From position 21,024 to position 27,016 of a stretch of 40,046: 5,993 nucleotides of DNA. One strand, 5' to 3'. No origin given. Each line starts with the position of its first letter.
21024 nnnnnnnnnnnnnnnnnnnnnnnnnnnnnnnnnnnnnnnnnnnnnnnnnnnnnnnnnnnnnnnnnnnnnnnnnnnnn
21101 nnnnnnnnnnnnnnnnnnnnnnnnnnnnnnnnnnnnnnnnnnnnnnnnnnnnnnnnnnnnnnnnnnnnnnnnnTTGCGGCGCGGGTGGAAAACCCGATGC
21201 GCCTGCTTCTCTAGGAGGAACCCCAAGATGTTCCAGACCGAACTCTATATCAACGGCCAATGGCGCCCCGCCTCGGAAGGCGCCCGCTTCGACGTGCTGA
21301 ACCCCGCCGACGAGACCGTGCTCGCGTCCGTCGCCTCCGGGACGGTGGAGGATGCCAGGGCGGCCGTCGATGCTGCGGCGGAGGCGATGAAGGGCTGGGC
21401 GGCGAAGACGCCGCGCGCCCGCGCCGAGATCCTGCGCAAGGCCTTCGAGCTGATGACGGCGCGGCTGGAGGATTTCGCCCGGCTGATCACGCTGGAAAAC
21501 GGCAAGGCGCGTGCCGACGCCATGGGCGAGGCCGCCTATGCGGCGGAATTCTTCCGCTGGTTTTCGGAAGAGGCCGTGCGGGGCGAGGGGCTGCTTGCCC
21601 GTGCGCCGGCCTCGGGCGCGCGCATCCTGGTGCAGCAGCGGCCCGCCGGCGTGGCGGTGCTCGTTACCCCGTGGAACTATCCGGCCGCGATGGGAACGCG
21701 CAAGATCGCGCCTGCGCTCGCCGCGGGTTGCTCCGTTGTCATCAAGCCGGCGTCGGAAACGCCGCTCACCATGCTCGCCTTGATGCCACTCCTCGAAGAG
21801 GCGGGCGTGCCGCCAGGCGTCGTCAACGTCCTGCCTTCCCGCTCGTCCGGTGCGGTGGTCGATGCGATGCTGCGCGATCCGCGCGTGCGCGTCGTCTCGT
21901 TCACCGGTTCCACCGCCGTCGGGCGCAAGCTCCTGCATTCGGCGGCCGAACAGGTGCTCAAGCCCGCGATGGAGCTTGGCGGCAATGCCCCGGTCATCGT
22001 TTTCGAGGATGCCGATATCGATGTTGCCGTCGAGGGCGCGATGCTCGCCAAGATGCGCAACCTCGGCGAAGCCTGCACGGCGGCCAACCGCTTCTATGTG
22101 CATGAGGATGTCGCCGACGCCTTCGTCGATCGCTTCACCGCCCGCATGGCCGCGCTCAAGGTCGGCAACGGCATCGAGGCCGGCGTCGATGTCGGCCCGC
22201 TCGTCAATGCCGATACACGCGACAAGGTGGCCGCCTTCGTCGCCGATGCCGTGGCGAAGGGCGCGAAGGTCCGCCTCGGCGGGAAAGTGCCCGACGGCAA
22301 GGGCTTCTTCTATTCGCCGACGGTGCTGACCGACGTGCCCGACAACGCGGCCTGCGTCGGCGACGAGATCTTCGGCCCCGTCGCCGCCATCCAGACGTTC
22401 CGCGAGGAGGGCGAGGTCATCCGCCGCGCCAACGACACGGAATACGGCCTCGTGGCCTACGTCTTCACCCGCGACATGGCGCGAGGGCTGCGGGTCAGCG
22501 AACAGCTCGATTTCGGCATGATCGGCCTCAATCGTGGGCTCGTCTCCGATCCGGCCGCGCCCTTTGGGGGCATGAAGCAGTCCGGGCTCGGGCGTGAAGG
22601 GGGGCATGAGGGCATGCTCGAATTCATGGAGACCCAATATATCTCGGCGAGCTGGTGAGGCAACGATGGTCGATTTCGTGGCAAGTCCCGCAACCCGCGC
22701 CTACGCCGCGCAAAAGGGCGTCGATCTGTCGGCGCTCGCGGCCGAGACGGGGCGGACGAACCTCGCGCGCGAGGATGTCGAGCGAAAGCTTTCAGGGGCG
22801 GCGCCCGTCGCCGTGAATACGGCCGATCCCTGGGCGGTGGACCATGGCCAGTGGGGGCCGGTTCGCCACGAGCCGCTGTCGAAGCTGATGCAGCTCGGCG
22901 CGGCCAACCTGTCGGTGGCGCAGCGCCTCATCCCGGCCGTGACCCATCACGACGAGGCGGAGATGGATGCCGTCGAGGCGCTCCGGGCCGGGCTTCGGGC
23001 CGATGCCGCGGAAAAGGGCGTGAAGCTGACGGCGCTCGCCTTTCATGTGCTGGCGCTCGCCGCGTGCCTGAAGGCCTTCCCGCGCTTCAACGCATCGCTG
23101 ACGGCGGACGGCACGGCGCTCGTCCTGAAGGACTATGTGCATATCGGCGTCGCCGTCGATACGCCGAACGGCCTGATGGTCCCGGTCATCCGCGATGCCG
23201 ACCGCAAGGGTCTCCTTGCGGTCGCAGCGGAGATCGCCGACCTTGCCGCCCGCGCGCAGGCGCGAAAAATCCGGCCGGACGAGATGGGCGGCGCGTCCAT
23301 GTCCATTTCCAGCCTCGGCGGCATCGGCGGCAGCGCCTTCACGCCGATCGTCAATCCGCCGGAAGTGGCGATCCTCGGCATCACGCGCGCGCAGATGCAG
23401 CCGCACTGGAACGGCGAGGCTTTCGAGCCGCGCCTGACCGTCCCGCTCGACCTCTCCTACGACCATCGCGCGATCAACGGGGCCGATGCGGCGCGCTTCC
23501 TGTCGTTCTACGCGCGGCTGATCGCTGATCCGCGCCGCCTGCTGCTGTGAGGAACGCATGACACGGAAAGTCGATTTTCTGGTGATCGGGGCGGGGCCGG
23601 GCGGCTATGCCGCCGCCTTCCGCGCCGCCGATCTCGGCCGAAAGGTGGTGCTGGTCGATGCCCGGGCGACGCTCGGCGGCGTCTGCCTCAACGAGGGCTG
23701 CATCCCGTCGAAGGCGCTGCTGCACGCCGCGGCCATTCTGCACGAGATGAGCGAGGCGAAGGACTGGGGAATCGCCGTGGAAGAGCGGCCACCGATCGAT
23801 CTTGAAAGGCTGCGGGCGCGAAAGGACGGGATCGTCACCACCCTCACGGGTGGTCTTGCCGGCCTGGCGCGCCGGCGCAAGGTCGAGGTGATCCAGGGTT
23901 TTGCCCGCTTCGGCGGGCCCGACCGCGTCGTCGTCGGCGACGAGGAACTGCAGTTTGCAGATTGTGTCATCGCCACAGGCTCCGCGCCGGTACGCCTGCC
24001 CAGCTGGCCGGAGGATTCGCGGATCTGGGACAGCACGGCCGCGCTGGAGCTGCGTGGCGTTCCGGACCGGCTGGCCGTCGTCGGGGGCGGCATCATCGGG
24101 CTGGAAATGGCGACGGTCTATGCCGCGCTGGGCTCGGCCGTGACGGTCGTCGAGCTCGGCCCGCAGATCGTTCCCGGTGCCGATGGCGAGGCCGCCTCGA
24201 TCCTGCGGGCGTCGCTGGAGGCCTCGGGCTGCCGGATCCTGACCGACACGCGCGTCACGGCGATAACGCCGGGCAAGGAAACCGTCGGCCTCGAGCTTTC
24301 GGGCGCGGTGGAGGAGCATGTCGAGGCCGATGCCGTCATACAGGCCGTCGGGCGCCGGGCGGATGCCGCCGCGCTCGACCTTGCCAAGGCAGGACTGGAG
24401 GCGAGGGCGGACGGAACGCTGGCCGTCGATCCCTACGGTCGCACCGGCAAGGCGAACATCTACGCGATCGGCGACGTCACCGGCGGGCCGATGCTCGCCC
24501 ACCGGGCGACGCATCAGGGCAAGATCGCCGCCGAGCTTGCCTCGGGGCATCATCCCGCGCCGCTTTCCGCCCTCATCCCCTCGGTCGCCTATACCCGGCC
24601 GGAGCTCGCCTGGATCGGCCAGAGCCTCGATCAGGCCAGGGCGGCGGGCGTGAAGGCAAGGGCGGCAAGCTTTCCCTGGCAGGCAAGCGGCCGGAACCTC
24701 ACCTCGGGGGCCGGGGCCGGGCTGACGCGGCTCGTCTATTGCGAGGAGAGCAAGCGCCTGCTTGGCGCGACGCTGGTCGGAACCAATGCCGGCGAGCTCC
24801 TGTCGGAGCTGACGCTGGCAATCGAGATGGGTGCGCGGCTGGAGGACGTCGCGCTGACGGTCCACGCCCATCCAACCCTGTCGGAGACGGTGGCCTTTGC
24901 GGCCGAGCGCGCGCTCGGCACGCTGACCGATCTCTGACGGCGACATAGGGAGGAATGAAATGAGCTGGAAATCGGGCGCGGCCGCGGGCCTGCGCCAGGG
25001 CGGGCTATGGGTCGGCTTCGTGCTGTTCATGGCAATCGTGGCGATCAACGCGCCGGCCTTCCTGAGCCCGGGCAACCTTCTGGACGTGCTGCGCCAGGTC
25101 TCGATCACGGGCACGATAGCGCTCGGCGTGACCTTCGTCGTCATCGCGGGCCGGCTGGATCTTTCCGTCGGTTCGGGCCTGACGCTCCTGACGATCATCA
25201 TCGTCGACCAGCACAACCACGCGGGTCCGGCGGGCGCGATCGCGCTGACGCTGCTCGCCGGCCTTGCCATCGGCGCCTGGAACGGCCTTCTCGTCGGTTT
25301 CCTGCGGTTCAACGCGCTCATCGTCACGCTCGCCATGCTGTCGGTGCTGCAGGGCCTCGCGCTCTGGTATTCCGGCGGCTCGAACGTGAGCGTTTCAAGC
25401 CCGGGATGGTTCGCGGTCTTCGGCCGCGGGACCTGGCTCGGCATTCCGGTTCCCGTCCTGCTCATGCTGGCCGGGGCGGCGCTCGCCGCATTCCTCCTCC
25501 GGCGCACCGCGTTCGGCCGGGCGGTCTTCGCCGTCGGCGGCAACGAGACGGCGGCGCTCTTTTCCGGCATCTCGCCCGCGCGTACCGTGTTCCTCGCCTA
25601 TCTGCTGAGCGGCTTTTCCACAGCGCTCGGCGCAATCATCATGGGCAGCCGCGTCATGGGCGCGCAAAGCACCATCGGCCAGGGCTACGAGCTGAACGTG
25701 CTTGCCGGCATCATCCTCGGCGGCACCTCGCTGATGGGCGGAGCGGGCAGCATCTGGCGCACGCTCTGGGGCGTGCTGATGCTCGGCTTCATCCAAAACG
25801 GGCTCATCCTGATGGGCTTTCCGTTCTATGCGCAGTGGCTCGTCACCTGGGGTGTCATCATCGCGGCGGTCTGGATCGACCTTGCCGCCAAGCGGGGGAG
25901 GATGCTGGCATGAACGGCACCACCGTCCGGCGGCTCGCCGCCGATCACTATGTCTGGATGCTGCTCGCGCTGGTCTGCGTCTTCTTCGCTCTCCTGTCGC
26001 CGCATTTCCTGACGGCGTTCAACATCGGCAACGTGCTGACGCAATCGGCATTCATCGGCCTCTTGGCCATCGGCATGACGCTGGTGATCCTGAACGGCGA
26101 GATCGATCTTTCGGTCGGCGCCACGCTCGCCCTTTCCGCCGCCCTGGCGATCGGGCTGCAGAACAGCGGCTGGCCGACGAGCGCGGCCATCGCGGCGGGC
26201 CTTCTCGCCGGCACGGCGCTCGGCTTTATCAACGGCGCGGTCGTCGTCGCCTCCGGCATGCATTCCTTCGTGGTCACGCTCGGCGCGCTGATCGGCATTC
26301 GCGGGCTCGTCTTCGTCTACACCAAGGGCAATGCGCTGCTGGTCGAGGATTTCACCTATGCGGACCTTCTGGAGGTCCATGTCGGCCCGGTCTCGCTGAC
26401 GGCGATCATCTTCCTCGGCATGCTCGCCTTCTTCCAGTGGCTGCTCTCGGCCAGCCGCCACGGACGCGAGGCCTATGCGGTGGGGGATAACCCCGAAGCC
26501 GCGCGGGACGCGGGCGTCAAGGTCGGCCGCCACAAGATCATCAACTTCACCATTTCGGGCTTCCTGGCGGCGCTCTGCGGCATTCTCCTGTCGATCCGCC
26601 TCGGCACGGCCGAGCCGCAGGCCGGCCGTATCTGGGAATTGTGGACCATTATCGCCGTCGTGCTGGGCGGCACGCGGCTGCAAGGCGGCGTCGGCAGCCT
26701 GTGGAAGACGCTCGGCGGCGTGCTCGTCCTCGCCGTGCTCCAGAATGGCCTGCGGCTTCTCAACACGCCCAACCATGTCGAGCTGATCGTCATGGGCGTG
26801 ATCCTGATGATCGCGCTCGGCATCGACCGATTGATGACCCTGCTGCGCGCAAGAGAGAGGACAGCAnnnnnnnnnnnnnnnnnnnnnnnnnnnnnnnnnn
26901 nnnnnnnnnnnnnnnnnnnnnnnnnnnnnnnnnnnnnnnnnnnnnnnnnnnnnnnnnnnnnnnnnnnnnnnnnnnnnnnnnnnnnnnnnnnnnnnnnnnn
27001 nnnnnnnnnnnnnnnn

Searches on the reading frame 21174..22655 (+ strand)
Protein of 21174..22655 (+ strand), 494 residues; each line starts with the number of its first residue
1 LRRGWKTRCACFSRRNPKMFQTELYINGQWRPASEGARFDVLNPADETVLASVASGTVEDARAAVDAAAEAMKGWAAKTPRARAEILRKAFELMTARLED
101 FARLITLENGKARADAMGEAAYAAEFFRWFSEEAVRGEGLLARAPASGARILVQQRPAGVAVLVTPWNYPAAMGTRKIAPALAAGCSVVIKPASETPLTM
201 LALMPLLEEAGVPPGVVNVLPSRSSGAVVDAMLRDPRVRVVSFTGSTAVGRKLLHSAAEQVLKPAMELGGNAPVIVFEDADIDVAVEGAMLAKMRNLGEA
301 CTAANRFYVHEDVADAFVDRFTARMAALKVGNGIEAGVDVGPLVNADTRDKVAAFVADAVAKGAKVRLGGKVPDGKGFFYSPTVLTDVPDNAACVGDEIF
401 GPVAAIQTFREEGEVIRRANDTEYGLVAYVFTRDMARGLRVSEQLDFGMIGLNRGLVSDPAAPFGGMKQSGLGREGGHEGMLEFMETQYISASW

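Call 17: search_protein_families(library=pfam, proteins=[window:21174-22655:+], max_evalue=0.0001)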
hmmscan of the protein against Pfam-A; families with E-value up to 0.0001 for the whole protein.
window:21174-22655:+ (494 aa): 1 family
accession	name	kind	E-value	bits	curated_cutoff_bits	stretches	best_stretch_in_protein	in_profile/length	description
PF00171.27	Aldedh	-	1.1e-161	538.9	23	1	30-489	1-460/461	Aldehyde dehydrogenase family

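Call 88: search_protein_families(library=ncbifam, proteins=[window:21174-22655:+], max_evalue=1e-10)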
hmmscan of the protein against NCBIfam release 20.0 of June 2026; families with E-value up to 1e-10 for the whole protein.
window:21174-22655:+ (494 aa): 42 families (the best 25 are shown)
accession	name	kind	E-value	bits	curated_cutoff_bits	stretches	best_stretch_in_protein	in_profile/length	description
TIGR01780.1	SSADH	subfamily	1.1e-166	555.2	646.35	1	41-487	1-447/448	succinate-semialdehyde dehydrogenase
NF008415.0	PRK11241.1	equivalog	3.4e-157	524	828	1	16-491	5-479/482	NADP-dependent succinate-semialdehyde dehydrogenase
TIGR01804.1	BADH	equivalog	1.2e-130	436.2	668.6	1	25-486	1-465/467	betaine-aldehyde dehydrogenase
NF010000.0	PRK13473.1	subfamily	7.4e-125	417.3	615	1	21-490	2-470/475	aminobutyraldehyde dehydrogenase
NF006916.0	PRK09407.1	equivalog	3.5e-121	405.4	521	1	33-491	30-491/526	succinic semialdehyde dehydrogenase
NF009725.0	PRK13252.1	equivalog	1.4e-119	399.7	593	1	20-488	5-475/488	betaine-aldehyde dehydrogenase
TIGR02299.1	HpaE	equivalog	1.8e-119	399.5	638.35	1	23-491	2-475/488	5-carboxymethyl-2-hydroxymuconate semialdehyde dehydrogenase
NF007497.0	PRK10090.1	equivalog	3e-116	389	500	1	19-490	4-475/480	aldehyde dehydrogenase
NF045735.1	PaDhStyDPseudo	equivalog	5.7e-110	368.2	850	1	22-490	3-479/483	phenylacetaldehyde dehydrogenase StyD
NF052305.1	DioxValDhHalo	equivalog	3.4e-109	365.9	750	1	23-486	6-475/483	2,5-dioxovalerate dehydrogenase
NF006915.0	PRK09406.1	equivalog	3.1e-107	359.3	730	1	41-488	5-452/457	NADP-dependent succinic semialdehyde dehydrogenase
NF045736.1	PaDhStyDRhodo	equivalog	2e-106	356.4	800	1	21-487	2-472/479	phenylacetaldehyde dehydrogenase StyD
NF042993.1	AlphKGSA_gudD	equivalog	5.4e-105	351.9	770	1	24-479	6-467/481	alpha-ketoglutaric semialdehyde dehydrogenase GucD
TIGR03216.1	OH_muco_semi_DH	equivalog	6.7e-105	351.5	693.25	1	25-484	4-470/481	2-hydroxymuconic semialdehyde dehydrogenase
NF040792.1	glyc_ald_dh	equivalog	1.2e-104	350.9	760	1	23-488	2-469/488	D-glyceraldehyde dehydrogenase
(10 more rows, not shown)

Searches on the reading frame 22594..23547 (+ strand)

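Call 17: search_protein_families(library=pfam, proteins=[window:22594-23547:+], max_evalue=0.0001)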
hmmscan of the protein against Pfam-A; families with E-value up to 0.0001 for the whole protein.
window:22594-23547:+ (318 aa): 2 families
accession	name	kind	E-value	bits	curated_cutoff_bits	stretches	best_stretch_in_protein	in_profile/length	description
PF00198.28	2-oxoacid_dh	-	6.8e-72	242.1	23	1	90-318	4-232/232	2-oxoacid dehydrogenases acyltransferase (catalytic domain)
PF02817.22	E3_binding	-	6.1e-05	23.6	23.7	0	29-50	2-23/36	e3 binding domain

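Call 88: search_protein_families(library=ncbifam, proteins=[window:22594-23547:+], max_evalue=1e-10)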
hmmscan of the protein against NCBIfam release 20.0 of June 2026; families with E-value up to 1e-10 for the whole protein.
window:22594-23547:+ (318 aa): 9 families
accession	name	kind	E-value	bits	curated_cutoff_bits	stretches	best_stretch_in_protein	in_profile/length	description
TIGR01348.1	PDHac_trf_long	equivalog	1.8e-102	343.8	552.1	1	23-318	280-587/587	dihydrolipoyllysine-residue acetyltransferase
NF008814.0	PRK11854.1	equivalog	2.2e-88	297.3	722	1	29-318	333-637/637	pyruvate dehydrogenase complex dihydrolipoyllysine-residue acetyltransferase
NF004309.0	PRK05704.1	equivalog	2.8e-55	188.4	449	1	27-318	112-406/408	2-oxoglutarate dehydrogenase complex dihydrolipoyllysine-residue succinyltransferase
TIGR01347.1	sucB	equivalog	1e-51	176.4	378.65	1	26-318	109-402/404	dihydrolipoyllysine-residue succinyltransferase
TIGR01349.1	PDHac_trf_mito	equivalog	1.7e-47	162.6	445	1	28-318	141-437/437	pyruvate dehydrogenase complex dihydrolipoamide acetyltransferase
TIGR02927.1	SucB_Actino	equivalog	5.7e-46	157.5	423.45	1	31-304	269-562/579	2-oxoglutarate dehydrogenase, E2 component, dihydrolipoamide succinyltransferase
NF008815.0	PRK11857.1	equivalog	4e-39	134.9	378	1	28-313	4-302/308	dihydrolipoamide acetyltransferase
NF011416.0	PRK14843.1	equivalog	4.6e-32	111.3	429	1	109-317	137-346/347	dihydrolipoamide acetyltransferase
NF008907.0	PRK12270.1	equivalog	6.5e-13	47.4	878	1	140-310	178-361/1241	multifunctional oxoglutarate decarboxylase/oxoglutarate dehydrogenase thiamine pyrophosphate-binding subunit/dihydrolipoyllysine-residue suc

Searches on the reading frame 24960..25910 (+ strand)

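Call 18: search_protein_families(library=pfam, proteins=[window:24960-25910:+], max_evalue=0.0001)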
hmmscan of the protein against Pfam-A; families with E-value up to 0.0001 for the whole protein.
window:24960-25910:+ (317 aa): 1 family
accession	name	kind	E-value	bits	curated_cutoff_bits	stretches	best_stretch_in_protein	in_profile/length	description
PF02653.21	BPD_transp_2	-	1.7e-30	106.5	26.8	1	39-303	1-268/269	Branched-chain amino acid transport system / permease component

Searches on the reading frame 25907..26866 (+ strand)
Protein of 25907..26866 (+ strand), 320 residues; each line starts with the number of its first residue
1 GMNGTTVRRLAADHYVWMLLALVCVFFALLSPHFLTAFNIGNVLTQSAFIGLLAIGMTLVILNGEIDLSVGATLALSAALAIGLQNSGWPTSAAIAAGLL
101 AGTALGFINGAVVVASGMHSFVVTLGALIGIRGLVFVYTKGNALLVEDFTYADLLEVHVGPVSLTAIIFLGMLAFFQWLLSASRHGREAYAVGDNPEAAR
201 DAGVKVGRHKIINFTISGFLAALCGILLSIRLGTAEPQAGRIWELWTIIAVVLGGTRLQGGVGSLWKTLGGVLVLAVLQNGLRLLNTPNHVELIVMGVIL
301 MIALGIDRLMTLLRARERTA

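Call 60: search_protein_families(library=pfam, proteins=[window:25907-26866:+], max_evalue=0.0001)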
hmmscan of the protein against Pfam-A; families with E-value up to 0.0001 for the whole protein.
window:25907-26866:+ (320 aa): 1 family
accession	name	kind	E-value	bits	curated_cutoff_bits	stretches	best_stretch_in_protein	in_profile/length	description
PF02653.21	BPD_transp_2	-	1.8e-43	149.1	26.8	1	40-304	2-269/269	Branched-chain amino acid transport system / permease component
